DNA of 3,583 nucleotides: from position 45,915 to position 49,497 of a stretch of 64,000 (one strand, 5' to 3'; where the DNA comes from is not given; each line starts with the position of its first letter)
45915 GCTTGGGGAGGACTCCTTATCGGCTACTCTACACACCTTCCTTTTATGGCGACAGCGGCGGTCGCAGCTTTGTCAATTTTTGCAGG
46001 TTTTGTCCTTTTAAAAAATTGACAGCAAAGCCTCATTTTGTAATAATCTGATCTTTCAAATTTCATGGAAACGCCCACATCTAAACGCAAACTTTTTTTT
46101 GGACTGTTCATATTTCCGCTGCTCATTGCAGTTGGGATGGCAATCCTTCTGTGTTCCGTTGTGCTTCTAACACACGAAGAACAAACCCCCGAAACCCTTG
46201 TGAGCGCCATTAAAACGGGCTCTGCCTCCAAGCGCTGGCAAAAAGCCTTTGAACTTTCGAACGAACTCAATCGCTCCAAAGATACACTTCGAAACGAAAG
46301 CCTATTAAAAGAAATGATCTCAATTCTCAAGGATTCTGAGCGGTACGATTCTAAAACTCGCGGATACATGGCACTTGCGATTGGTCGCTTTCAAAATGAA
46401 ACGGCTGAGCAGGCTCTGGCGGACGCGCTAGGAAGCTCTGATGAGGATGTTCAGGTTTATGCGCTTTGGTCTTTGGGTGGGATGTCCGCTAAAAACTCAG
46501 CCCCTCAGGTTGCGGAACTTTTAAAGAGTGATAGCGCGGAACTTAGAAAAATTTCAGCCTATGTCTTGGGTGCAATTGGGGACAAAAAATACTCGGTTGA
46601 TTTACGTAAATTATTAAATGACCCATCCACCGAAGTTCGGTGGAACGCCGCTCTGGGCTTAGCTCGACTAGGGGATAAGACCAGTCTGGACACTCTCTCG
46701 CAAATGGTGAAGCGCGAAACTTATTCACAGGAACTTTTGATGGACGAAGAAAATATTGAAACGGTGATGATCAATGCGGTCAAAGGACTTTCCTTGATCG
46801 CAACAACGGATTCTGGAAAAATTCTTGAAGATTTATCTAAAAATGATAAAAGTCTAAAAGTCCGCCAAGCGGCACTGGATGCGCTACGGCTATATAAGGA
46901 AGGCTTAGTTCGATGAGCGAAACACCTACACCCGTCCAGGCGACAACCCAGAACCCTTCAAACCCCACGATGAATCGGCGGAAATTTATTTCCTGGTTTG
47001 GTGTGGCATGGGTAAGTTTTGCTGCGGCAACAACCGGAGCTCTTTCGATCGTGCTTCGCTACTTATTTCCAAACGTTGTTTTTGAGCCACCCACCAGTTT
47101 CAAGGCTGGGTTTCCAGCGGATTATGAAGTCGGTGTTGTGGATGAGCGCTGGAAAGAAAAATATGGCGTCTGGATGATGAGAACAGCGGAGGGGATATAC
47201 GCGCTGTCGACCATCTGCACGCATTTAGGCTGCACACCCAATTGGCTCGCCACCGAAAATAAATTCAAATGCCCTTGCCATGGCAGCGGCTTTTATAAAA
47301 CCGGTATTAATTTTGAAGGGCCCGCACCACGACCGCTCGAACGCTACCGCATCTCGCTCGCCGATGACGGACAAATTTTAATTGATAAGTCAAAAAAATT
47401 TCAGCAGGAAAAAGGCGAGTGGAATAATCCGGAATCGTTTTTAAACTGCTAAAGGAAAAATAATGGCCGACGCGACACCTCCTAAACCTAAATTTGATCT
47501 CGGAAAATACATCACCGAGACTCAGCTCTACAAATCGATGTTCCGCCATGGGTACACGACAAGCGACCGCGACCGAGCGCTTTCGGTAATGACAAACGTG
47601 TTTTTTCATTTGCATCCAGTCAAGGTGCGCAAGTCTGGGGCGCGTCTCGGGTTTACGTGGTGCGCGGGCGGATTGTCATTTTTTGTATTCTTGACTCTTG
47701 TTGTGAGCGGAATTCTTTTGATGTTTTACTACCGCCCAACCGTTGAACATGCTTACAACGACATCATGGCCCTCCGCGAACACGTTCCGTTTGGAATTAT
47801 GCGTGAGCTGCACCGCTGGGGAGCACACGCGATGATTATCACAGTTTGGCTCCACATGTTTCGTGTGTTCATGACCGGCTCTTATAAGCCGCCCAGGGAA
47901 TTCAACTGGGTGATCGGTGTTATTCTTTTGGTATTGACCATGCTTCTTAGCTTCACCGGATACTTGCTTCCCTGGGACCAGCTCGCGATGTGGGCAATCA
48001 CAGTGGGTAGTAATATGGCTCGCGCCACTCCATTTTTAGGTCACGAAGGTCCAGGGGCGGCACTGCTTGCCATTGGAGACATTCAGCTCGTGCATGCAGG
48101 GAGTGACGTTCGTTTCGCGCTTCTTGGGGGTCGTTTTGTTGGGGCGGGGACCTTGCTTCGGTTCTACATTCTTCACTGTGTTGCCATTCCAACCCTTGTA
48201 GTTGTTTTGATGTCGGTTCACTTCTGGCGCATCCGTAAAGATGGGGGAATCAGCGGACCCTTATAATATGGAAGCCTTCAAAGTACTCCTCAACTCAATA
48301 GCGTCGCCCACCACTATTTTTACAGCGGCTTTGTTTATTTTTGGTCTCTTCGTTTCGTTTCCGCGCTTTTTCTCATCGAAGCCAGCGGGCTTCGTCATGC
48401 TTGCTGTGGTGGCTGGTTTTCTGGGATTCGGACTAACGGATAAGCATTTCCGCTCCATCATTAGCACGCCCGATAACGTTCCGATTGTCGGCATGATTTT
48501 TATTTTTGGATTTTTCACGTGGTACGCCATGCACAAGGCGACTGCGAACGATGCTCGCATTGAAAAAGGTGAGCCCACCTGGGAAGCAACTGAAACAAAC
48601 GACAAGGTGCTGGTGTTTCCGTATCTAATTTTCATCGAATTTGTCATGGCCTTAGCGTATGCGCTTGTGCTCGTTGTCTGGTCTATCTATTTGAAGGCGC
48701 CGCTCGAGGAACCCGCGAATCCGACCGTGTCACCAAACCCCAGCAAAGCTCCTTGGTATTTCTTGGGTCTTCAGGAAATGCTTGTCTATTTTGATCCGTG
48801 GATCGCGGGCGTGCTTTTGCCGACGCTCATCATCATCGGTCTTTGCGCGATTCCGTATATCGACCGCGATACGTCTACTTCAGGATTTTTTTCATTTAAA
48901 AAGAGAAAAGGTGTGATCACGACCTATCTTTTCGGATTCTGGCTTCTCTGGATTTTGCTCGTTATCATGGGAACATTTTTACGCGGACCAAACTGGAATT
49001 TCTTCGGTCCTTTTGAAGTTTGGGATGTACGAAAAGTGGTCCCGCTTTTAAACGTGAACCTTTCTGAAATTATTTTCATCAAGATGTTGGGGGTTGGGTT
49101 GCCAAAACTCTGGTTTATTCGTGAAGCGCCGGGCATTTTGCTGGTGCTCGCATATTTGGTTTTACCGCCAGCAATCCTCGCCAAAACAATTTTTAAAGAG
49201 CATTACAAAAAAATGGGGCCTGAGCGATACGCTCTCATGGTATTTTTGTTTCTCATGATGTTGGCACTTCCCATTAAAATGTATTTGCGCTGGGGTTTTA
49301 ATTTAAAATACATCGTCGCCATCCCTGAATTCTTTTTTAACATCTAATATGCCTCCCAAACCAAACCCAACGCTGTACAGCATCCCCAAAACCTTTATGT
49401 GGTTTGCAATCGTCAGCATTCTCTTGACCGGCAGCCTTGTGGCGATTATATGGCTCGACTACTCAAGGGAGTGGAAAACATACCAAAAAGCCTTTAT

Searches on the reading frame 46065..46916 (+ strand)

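Call 71: search_protein_families(library=pfam, proteins=[window:46065-46916:+], max_evalue=0.00001)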
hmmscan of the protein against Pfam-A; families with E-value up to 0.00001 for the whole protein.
window:46065-46916:+ (283 aa): 4 families
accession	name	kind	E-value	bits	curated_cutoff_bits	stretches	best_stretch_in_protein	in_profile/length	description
PF13646.12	HEAT_2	-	5.2e-26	91.2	27.7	2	149-220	4-76/88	HEAT repeats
PF02985.28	HEAT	-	4.5e-14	51.7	23.5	0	180-203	5-28/31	HEAT repeat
PF03130.22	HEAT_PBS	-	1.2e-11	44.3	20.9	0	191-213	1-23/27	PBS lyase HEAT-like repeat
PF13513.12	HEAT_EZ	-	1.8e-08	35.2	27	0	180-202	33-55/55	HEAT-like repeat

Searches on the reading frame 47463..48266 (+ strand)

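Call 71: search_protein_families(library=pfam, proteins=[window:47463-48266:+], max_evalue=0.00001)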
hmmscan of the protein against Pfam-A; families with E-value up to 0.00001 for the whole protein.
window:47463-48266:+ (267 aa): 3 families
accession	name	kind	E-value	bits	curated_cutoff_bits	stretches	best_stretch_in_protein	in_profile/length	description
PF00033.24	Cytochrome_B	-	5.9e-40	137.6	27.2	1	61-194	9-143/189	Cytochrome b/b6/petB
PF13631.11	Cytochrom_B_N_2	-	3.2e-33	115.5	27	1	123-262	2-121/169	Cytochrome b(N-terminal)/b6/petB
PF14358.11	DUF4405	-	4.2e-06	27.6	26.7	1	71-132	5-62/66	Domain of unknown function (DUF4405)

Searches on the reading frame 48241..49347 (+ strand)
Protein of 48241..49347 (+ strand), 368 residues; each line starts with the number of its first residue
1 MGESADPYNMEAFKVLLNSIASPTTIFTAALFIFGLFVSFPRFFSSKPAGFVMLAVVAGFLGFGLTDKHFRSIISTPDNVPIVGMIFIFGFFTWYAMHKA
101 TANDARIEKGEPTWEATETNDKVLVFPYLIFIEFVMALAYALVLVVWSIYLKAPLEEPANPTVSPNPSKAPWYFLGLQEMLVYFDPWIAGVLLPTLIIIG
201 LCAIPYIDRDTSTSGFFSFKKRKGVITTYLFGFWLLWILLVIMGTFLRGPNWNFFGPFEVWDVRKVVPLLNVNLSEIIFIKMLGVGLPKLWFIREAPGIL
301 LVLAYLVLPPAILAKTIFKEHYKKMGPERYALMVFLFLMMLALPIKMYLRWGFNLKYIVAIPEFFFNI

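Call 71: search_protein_families(library=pfam, proteins=[window:48241-49347:+], max_evalue=0.00001)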
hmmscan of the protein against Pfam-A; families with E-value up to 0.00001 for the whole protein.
window:48241-49347:+ (368 aa): 1 family
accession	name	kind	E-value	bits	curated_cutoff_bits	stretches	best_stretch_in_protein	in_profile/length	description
PF00032.22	Cytochrom_B_C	-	6.3e-06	26.8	20.7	1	158-245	1-83/102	Cytochrome b(C-terminal)/b6/petD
